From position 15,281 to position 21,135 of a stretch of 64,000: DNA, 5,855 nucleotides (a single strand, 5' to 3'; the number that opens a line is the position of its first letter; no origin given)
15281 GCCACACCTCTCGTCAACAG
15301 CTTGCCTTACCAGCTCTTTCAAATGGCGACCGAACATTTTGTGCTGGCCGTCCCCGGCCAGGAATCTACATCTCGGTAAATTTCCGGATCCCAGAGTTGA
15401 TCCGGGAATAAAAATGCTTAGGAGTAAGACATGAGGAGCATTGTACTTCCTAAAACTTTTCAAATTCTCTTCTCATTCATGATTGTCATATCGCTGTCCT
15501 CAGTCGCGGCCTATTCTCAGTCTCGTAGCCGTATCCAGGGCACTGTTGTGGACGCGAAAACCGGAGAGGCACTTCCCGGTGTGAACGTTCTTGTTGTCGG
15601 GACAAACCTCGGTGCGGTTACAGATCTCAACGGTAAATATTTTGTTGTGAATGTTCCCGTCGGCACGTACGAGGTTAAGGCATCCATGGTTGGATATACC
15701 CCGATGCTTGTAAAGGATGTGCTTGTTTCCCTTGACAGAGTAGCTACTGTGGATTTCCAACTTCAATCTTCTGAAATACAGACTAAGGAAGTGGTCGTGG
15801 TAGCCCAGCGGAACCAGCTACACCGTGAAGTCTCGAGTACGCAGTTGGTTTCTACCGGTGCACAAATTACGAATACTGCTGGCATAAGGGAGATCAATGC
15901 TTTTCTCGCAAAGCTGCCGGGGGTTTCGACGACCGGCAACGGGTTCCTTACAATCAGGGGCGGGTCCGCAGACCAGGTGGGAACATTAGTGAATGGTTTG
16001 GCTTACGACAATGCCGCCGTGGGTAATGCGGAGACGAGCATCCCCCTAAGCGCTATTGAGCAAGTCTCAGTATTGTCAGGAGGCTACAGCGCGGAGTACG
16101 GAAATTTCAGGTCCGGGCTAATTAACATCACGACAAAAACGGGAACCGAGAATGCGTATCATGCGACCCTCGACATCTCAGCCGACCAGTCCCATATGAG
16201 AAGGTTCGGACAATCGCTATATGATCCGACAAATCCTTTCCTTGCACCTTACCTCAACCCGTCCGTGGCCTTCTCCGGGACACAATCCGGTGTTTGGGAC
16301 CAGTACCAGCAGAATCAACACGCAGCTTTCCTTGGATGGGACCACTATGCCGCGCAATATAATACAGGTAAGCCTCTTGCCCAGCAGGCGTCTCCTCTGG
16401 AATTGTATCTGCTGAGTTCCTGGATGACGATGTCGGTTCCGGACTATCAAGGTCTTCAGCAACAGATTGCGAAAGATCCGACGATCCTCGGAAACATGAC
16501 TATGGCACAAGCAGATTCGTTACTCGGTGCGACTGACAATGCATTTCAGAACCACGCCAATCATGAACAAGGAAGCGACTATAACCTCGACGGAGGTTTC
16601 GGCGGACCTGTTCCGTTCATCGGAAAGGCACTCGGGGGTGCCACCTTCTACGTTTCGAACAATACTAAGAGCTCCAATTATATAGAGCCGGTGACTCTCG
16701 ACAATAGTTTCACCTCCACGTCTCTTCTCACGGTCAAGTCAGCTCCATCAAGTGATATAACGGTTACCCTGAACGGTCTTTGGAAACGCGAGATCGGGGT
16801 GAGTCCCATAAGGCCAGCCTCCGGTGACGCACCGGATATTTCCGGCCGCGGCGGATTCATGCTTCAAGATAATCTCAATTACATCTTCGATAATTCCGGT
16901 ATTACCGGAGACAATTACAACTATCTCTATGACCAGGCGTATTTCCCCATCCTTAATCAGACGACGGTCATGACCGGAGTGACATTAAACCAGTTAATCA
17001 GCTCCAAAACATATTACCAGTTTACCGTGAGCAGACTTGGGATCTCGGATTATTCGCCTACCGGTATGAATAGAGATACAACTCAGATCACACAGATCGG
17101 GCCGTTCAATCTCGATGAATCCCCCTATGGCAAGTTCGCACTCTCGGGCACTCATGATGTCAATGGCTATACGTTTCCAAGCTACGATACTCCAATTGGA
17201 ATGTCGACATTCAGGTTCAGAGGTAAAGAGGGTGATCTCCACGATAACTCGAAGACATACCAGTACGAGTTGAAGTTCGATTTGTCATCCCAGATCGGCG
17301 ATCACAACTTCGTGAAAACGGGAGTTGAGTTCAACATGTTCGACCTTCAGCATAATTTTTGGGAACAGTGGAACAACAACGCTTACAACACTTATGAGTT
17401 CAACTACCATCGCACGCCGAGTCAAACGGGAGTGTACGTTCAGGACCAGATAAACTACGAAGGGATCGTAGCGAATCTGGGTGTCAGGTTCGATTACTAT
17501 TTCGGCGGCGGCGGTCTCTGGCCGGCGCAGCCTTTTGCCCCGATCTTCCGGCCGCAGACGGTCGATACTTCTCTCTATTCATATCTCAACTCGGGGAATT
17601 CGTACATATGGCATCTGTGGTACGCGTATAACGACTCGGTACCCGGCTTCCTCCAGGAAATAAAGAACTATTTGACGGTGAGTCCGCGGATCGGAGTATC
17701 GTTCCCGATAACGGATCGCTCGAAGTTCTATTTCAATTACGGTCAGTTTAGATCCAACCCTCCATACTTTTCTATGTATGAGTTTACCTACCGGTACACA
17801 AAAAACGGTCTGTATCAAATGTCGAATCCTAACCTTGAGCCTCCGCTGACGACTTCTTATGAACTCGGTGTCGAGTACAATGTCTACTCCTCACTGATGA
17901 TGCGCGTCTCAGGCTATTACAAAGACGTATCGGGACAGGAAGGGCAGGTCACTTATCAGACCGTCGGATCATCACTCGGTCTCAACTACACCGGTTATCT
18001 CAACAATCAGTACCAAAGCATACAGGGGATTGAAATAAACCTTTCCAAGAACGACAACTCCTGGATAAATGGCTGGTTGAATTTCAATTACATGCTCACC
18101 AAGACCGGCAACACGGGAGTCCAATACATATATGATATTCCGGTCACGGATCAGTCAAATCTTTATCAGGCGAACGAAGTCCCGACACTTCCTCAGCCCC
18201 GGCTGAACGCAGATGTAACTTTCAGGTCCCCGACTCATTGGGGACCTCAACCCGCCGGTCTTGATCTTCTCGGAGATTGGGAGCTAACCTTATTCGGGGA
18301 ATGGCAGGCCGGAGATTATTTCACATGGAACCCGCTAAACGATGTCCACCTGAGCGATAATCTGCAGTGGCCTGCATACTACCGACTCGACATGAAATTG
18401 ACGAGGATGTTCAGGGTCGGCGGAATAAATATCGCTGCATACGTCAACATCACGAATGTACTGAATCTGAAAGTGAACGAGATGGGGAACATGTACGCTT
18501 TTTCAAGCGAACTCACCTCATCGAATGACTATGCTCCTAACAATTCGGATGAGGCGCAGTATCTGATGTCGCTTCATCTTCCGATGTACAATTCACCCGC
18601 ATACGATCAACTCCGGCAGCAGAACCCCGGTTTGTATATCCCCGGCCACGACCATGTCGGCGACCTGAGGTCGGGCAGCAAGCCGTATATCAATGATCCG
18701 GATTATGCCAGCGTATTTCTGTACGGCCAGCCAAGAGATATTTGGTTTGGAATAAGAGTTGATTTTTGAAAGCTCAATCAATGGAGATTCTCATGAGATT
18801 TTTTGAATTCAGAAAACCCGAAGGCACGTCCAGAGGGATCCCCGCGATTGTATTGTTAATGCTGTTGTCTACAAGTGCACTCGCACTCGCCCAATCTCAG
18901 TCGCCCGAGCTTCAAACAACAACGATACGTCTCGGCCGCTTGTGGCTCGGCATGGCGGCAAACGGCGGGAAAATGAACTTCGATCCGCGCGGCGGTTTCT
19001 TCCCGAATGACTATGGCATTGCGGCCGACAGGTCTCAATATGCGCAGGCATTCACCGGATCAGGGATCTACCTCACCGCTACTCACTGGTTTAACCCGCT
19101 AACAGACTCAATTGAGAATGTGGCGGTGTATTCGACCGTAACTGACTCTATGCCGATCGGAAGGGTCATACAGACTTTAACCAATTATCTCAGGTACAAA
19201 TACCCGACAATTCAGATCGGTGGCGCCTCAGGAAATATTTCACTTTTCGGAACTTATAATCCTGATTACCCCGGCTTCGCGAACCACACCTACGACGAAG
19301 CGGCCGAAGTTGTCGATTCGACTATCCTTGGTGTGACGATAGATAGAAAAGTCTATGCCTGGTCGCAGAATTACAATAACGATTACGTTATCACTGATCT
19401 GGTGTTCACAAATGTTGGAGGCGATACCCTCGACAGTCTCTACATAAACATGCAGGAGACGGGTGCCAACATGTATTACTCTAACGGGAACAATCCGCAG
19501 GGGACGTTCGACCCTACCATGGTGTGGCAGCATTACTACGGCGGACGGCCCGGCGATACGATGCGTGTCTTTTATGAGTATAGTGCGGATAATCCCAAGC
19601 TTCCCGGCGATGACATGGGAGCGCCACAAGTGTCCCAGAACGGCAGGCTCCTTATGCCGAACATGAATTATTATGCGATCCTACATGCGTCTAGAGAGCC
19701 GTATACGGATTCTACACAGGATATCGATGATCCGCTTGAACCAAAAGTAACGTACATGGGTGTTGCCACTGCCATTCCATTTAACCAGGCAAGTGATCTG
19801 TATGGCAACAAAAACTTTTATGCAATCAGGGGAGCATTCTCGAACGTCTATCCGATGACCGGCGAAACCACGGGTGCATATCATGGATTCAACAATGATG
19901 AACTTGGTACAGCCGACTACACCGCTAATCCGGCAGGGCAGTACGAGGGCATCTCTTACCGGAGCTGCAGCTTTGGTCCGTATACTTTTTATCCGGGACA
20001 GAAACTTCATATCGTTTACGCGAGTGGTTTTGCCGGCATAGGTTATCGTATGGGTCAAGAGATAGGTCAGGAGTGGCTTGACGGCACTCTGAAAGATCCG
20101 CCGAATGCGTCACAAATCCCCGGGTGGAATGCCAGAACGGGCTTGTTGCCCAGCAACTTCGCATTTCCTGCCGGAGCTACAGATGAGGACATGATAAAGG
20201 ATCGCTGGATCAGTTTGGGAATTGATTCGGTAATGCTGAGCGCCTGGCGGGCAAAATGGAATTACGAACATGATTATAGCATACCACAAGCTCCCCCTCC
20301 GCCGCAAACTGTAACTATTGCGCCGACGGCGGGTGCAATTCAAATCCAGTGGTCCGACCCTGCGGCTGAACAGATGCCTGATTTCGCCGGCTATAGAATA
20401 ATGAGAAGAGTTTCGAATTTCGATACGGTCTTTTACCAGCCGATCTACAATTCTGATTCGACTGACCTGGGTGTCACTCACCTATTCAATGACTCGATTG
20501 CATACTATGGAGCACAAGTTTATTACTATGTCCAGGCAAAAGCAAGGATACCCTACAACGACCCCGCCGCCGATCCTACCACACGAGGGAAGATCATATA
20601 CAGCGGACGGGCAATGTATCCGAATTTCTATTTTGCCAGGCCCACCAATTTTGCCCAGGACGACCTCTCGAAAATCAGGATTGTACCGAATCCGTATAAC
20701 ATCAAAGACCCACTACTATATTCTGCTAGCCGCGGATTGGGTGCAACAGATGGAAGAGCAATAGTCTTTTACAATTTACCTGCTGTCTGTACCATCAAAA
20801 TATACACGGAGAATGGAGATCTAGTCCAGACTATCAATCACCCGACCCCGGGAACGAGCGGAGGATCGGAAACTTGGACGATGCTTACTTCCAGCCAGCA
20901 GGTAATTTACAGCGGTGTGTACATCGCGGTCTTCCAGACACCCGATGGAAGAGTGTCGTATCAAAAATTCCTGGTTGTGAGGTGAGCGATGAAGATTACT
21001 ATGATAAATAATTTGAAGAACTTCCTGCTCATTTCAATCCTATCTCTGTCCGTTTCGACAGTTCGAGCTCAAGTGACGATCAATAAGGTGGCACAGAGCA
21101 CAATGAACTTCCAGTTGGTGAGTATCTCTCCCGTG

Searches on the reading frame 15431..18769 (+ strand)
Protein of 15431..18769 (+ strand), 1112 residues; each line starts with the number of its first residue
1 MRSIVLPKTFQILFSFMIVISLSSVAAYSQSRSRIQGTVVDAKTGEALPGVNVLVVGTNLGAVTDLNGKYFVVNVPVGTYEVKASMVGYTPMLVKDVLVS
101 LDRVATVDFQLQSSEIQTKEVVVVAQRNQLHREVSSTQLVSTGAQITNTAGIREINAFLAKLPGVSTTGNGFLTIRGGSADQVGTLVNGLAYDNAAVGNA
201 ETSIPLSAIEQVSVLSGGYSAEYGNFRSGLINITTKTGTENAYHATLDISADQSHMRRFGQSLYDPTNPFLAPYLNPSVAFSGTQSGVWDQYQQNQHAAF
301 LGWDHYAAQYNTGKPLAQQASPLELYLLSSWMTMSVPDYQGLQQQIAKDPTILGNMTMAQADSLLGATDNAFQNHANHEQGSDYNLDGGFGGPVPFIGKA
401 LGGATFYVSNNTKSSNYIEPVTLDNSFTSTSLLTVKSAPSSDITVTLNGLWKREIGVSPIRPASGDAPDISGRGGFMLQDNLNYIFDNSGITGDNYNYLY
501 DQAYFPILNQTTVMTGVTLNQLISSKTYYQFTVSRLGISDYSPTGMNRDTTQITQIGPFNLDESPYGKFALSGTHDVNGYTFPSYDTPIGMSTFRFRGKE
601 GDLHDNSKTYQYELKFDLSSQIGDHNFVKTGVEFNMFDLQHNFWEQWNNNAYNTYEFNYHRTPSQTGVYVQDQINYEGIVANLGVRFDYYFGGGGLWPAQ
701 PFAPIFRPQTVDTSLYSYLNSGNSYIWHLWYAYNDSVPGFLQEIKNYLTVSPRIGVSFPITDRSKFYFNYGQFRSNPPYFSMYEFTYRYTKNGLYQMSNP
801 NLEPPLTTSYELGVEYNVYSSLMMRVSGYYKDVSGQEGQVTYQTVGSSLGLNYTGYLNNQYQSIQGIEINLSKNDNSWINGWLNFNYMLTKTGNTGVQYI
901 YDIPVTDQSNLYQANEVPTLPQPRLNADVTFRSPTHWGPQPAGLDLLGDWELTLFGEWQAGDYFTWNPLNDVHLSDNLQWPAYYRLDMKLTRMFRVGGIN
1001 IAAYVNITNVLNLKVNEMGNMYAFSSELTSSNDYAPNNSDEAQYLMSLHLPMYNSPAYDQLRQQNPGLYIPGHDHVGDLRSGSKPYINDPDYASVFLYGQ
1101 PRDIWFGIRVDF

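Call 13: search_protein_families(library=pfam, proteins=[window:15431-18769:+], max_evalue=0.001)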
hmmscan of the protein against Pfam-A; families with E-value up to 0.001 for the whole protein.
window:15431-18769:+ (1112 aa): 4 families
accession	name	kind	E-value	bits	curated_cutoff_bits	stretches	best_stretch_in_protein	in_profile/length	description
PF13715.12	CarbopepD_reg_2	-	2.8e-20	72.6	32.2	1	35-123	1-88/88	CarboxypepD_reg-like domain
PF00593.30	TonB_dep_Rec_b-barrel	-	2.5e-19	70.9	27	1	521-1009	38-435/436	TonB dependent receptor-like, beta-barrel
PF13620.12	CarboxypepD_reg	-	8.1e-17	61.8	32.3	1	35-112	2-82/82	Carboxypeptidase regulatory-like domain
PF07715.20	Plug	-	3e-11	44.2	23.9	1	133-226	4-102/107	TonB-dependent Receptor Plug Domain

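Call 86: search_protein_families(library=ncbifam, proteins=[window:15431-18769:+], max_evalue=0.1)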
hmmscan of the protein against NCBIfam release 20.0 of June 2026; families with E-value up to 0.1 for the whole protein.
window:15431-18769:+ (1112 aa): 6 families
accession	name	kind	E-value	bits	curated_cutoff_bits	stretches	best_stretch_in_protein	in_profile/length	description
TIGR04056.1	OMP_RagA_SusC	subfamily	8.4e-21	74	368.25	2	35-258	3-226/981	SusC/RagA family TonB-linked outer membrane protein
TIGR01785.1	TonB-hemin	subfamily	3.5e-14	52.2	316.85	2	600-895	299-566/677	TonB-dependent heme/hemoglobin receptor family protein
TIGR01783.1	TonB-siderophor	subfamily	5.1e-12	45.2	223.5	1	136-251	4-124/649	TonB-dependent siderophore receptor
NF049944.1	TonB_dep_PUIUD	equivalog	5.1e-06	25.1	850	1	734-888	425-571/686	TonB-dependent receptor, PUIUD motif-type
NF049946.1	TonB_dep_CU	exception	0.00047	18.6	700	1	202-255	136-190/683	TonB-dependent receptor, CU motif-type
NF007465.0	PRK10044.1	equivalog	0.0018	16.6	803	1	640-689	426-467/726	ferrichrome porin FhuA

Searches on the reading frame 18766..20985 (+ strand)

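Call 11: search_protein_families(library=pfam, proteins=[window:18766-20985:+], max_evalue=0.001)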
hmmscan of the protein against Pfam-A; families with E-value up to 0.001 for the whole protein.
window:18766-20985:+ (739 aa): 0 families

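Call 85: search_protein_families(library=pfam, proteins=[window:18766-20985:+], max_evalue=1)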
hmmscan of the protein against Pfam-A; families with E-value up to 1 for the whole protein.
window:18766-20985:+ (739 aa): 0 families

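Call 86: search_protein_families(library=ncbifam, proteins=[window:18766-20985:+], max_evalue=0.1)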
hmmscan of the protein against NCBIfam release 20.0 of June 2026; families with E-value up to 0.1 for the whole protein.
window:18766-20985:+ (739 aa): 2 families
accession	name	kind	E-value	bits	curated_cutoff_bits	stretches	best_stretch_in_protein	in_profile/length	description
NF052228.1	T9SS_PorZ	equivalog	0.003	16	260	1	670-737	692-755/757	type IX secretion system anionic LPS delivery protein PorZ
TIGR04183.1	Por_Secre_tail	domain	0.0054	16.7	23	1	666-737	12-71/72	T9SS type A sorting domain-containing protein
